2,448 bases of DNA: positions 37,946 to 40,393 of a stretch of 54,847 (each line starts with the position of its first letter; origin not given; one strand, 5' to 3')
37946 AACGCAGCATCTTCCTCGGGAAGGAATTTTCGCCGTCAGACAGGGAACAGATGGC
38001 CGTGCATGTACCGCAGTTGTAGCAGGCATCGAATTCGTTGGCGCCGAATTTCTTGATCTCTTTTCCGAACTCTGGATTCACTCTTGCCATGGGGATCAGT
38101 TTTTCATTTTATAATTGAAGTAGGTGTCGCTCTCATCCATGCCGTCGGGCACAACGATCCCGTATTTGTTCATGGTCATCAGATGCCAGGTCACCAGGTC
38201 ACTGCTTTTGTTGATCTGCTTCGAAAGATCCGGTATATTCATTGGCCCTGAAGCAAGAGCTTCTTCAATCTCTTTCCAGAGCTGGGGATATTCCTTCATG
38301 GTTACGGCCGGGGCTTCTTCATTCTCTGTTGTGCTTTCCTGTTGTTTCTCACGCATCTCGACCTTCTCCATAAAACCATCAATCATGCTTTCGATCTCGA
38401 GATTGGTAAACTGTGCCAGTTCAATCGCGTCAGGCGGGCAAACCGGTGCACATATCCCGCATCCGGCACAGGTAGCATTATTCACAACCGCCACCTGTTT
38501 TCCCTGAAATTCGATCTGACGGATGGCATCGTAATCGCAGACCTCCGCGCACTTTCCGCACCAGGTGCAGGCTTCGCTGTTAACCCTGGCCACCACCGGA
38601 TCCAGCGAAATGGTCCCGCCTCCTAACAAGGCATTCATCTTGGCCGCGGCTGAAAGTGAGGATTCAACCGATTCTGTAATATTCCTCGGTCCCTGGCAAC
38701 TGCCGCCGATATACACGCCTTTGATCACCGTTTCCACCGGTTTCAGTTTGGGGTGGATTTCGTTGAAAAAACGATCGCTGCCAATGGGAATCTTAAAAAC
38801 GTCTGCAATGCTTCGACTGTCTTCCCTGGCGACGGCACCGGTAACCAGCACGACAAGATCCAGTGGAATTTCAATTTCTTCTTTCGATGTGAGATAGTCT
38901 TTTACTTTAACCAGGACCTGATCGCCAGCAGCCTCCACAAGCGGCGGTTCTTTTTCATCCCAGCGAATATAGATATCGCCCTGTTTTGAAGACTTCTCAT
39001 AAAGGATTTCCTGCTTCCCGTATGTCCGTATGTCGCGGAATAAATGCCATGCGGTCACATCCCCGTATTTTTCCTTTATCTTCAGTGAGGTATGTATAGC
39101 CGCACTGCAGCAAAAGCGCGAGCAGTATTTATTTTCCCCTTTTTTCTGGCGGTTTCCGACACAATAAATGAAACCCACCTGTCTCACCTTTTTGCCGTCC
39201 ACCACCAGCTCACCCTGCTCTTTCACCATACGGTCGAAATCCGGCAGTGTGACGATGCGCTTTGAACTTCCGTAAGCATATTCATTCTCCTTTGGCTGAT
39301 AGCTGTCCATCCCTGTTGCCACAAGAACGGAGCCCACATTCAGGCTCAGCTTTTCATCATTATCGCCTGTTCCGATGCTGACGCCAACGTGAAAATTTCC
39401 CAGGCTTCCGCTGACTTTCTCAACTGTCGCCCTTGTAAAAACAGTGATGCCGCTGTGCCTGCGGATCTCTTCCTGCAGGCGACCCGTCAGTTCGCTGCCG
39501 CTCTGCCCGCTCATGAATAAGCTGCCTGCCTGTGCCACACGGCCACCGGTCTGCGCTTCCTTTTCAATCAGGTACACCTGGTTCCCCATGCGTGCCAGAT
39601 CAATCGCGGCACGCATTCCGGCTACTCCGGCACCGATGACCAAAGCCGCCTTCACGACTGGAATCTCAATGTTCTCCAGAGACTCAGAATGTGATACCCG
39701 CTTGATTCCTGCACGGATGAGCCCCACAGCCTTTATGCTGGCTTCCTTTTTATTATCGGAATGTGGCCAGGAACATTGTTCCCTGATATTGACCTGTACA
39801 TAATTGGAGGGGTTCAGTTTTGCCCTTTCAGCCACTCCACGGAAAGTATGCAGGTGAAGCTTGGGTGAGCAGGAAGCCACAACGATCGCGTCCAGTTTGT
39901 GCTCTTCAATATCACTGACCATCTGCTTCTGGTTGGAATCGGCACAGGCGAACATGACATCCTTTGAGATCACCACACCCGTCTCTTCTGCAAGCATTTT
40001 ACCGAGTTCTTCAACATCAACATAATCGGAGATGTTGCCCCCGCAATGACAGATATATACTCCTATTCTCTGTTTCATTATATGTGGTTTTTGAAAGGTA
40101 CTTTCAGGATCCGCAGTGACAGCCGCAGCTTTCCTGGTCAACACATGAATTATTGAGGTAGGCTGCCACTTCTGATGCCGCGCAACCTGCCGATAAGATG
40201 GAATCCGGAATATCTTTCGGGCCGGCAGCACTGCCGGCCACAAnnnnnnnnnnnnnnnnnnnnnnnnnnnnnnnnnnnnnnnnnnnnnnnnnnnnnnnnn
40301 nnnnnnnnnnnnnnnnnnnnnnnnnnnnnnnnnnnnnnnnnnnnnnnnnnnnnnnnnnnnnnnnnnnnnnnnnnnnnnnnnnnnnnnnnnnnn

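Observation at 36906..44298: Module A: DsrE-like / TusA / MvhD-like / HdrA::GltD / HdrA / QmoC-like, a Qmo-shaped complex with an NAD(P)H entry point and a sulfur-carrier front end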

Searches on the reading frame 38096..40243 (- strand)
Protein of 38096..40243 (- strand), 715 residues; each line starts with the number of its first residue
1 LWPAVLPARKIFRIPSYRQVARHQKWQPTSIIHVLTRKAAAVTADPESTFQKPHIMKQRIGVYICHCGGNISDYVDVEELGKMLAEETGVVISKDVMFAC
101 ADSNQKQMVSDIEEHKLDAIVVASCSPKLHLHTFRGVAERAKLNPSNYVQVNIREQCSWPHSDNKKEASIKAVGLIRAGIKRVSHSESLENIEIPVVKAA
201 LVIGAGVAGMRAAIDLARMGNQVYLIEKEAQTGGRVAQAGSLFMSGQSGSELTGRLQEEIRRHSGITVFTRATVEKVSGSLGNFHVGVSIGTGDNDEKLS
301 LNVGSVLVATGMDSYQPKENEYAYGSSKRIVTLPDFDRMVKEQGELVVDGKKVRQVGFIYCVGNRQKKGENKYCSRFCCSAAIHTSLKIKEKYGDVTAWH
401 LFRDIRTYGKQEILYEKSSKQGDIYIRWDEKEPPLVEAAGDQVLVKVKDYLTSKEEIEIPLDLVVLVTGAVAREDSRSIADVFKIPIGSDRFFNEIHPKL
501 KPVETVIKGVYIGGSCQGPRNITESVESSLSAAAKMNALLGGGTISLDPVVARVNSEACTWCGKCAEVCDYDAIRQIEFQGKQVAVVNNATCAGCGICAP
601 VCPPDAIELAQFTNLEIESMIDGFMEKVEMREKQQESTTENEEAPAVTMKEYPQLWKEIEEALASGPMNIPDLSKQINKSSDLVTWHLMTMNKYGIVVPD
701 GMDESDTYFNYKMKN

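Call 4: search_protein_families(library=pfam, proteins=[window:38096-40243:-], max_evalue=0.01)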
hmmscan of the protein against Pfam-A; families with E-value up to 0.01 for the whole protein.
window:38096-40243:- (715 aa): 22 families
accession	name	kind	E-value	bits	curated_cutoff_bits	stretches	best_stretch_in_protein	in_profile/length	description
PF07992.20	Pyr_redox_2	-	1.9e-12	47.7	26.1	1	183-316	130-241/291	Pyridine nucleotide-disulphide oxidoreductase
PF14697.11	Fer4_21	-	1e-11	45.2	35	1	552-609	1-59/59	4Fe-4S dicluster domain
PF12831.13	FAD_oxidored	-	1.7e-08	34.6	27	1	201-263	3-67/416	FAD dependent oxidoreductase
PF00037.32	Fer4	-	2.1e-08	34.1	21.1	2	586-608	2-24/24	4Fe-4S binding domain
PF00890.30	FAD_binding_2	-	3.4e-08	33.5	20.4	1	201-241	3-43/414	FAD binding domain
PF25160.1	LdpA_Fe-S-bd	-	4.1e-07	30.1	27.6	1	587-610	23-46/49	LdpA Fe-S cluster-binding domain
PF12838.12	Fer4_7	-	4.9e-07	30.5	27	1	559-606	2-52/52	4Fe-4S dicluster domain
PF12837.12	Fer4_6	-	7.5e-07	29.3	25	2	551-574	1-24/24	4Fe-4S binding domain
PF01134.28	GIDA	-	8.7e-07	28.8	22.1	1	201-267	3-63/391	Glucose inhibited division protein A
PF00070.33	Pyr_redox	-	1.4e-06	29.2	22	1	200-280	2-69/82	Pyridine nucleotide-disulphide oxidoreductase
PF13450.12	NAD_binding_8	-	3.3e-06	27.7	21.9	1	202-237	1-36/68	NAD(P)-binding Rossmann-like domain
PF03486.20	HI0933_like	-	3.7e-06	27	50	1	200-240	3-43/244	HI0933-like protein Rossmann domain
PF13484.11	Fer4_16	-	6.4e-06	27.3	30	1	592-623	2-32/66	4Fe-4S double cluster binding domain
PF13183.11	Fer4_8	-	8.5e-06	26.7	27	0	591-612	4-17/68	4Fe-4S dicluster domain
PF13187.11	Fer4_9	-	9.9e-06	25.9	27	1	558-607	1-52/52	4Fe-4S dicluster domain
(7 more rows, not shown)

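Call 7: search_protein_families(library=ncbifam, proteins=[window:38096-40243:-], max_evalue=0.001)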
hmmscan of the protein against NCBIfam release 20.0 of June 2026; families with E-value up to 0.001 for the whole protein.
window:38096-40243:- (715 aa): 102 families (the best 25 are shown)
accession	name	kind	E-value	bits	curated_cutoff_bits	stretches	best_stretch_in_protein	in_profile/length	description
NF040770.1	hetero_SS_HdrA2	exception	2.3e-153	512.1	1100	2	294-627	309-643/777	CoB-CoM heterodisulfide reductase HdrA2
NF041778.1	hetero_SS_HdrA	equivalog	6.6e-116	388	1400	2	293-629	318-655/771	ferredoxin:CoB-CoM heterodisulfide reductase subunit HdrA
NF041891.1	hdrA_Methbact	equivalog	3.2e-109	366.2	1300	2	293-633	305-644/762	ferredoxin:CoB-CoM heterodisulfide reductase subunit HdrA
NF009410.0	PRK12771.1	subfamily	2.2e-14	53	516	2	194-236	135-177/566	NAD(P)-binding protein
NF010590.0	PRK13984.1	equivalog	9.6e-12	43.8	946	1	190-236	281-327/611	putative oxidoreductase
TIGR01944.1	rnfB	subfamily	2.1e-10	40.5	68.7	1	548-616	104-169/190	RnfABCDGE type electron transport complex subunit B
NF004541.0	PRK05888.2-2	equivalog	2.4e-09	37.3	217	1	553-620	57-124/168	NADH-quinone oxidoreductase subunit NuoI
TIGR02179.1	PorD_KorD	subfamily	3.3e-09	36.7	60.05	1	554-610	22-75/78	2-oxoacid:acceptor oxidoreductase, delta subunit, pyruvate/2-ketoisovalerate family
TIGR03997.1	mycofact_OYE_2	equivalog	2.3e-08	32.9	793.15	1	194-271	375-451/645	mycofactocin system FadH/OYE family oxidoreductase 2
TIGR02700.1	flavo_MJ0208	hypoth_equivalog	3.5e-08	33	251.35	1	553-619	144-206/234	dihydromethanopterin reductase (acceptor)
NF005415.0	PRK06991.1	equivalog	3.9e-08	33.3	281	1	550-615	78-140/284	electron transport complex subunit RsxB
NF006183.0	PRK08318.1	equivalog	4.3e-08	32.4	335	1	550-616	335-404/422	NAD-dependent dihydropyrimidine dehydrogenase subunit PreA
NF040864.1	HgcB_ferredoxin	equivalog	9.9e-08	31.7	99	1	553-613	10-67/93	mercury methylation ferredoxin HgcB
TIGR01372.1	soxA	subfamily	1.3e-07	29.8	1164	1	200-274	171-244/996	sarcosine oxidase subunit alpha family protein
NF003475.0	PRK05113.1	equivalog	1.5e-07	31.5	203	1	549-614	105-167/190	electron transport complex subunit RsxB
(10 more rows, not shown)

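Call 35: search_solved_structures(query=window:38096-40078:-, max_evalue=0.001, show_alignments=1)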
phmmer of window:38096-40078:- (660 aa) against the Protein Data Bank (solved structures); distinct sequences matched with E-value up to 0.001: 26.
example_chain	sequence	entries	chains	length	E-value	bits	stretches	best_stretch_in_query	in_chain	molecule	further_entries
5odc_A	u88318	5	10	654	2.6e-115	389.5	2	242-570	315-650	Heterodisulfide reductase, subunit A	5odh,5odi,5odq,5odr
8rvu_a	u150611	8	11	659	5.9e-102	345.4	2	240-569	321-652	H(2):CoB-CoM heterodisulfide,ferredoxin reductase subunit A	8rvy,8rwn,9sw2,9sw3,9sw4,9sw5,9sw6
8rvv_A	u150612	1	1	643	2.3e-101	343.4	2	241-568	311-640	H(2):CoB-CoM heterodisulfide,ferredoxin reductase subunit A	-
9sfi_A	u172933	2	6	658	3.2e-101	342.9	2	242-577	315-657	CoB--CoM heterodisulfide reductase iron-sulfur subunit A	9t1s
7bkb_A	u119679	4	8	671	5.9e-96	325.5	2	240-570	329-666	CoB--CoM heterodisulfide reductase iron-sulfur subunit A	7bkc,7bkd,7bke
6tjr_A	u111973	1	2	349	5.9e-35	124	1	143-489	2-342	Fumarate reductase/succinate dehydrogenase flavoprotein domain protein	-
9sfi_T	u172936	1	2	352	7.6e-11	44.4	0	498-555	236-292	4Fe-4S ferredoxin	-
9sw6_G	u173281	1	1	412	1.7e-09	39.9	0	499-554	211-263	Polyferredoxin protein MvhB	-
5t5i_F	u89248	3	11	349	2.7e-07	32.6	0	498-552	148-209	Tungsten formylmethanofuran dehydrogenase subunit fwdF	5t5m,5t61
7bkb_K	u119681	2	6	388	4e-07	32.1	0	490-555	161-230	Formylmethanofuran dehydrogenase, subunit F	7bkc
9sw6_H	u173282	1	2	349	4.1e-07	32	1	498-552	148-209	Tungsten formylmethanofuran dehydrogenase, subunit F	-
7m31_A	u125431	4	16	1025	2.5e-06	29.4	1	488-554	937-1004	Dihydropyrimidine dehydrogenase [NADP(+)]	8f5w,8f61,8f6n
1h7x_A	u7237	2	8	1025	2.5e-06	29.4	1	488-554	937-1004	DIHYDROPYRIMIDINE DEHYDROGENASE | Dihydropyrimidine dehydrogenase [NADP(+)]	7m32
1gt8_A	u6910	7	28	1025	2.5e-06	29.4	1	488-554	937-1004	DIHYDROPYRIMIDINE DEHYDROGENASE | Dihydropyrimidine dehydrogenase [NADP(+)]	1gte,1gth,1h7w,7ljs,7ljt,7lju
7np8_A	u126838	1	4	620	7.2e-06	27.9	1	497-555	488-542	Coenzyme F420-dependent sulfite reductase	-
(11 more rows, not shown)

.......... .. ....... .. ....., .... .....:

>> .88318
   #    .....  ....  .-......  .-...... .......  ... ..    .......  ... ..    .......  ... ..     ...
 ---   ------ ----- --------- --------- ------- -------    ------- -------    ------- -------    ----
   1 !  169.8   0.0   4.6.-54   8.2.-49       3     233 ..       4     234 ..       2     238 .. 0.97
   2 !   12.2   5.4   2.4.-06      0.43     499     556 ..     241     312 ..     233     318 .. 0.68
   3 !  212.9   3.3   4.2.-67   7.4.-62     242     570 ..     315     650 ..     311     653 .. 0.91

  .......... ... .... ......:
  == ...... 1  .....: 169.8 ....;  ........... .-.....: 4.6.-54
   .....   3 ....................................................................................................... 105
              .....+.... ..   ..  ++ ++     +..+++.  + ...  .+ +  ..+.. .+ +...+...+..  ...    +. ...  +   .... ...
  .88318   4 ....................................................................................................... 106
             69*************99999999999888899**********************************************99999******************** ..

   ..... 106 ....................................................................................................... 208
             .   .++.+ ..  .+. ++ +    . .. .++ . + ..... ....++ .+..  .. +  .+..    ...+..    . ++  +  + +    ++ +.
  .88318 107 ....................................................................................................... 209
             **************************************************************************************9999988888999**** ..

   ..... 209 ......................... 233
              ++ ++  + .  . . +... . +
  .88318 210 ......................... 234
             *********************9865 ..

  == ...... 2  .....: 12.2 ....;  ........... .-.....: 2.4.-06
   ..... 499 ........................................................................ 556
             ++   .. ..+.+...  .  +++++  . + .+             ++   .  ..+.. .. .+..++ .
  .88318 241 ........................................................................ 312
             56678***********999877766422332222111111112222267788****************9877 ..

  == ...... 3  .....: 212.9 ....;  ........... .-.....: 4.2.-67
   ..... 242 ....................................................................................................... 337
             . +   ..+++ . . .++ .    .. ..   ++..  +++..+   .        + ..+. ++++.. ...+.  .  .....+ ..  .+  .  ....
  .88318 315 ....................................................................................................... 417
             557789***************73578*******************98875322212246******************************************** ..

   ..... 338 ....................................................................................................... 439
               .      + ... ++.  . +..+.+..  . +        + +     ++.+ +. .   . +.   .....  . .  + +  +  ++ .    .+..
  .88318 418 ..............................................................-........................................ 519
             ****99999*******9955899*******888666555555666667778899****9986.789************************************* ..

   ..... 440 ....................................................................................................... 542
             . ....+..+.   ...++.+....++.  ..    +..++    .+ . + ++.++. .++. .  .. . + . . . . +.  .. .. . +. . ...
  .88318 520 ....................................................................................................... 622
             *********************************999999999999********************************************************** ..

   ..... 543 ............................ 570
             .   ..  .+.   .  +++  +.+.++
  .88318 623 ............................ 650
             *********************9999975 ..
